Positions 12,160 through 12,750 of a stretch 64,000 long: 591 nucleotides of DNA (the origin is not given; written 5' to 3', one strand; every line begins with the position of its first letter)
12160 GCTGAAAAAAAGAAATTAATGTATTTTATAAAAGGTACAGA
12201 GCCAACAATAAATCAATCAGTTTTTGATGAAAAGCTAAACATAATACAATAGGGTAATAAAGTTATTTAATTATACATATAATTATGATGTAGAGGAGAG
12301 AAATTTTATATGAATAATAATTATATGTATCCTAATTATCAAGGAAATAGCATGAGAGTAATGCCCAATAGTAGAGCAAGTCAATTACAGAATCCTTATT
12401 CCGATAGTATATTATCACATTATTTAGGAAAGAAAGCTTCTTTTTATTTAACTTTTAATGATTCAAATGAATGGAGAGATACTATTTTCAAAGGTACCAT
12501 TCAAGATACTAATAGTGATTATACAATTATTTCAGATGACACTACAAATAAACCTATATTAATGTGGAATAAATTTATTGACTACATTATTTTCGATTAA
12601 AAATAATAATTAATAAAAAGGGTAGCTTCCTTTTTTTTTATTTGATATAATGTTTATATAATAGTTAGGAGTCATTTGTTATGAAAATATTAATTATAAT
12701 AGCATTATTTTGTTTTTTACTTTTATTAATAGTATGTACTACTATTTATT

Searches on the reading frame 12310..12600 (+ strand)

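Call 64: search_protein_families(library=pfam, proteins=[window:12310-12600:+], max_evalue=0.1)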
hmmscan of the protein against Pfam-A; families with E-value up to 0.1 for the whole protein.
window:12310-12600:+ (96 aa): 1 family
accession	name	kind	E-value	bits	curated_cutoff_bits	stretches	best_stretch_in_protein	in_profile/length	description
PF09671.16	Spore_GerQ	-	3.8e-15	56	25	1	28-96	3-71/76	Spore coat protein (Spore_GerQ)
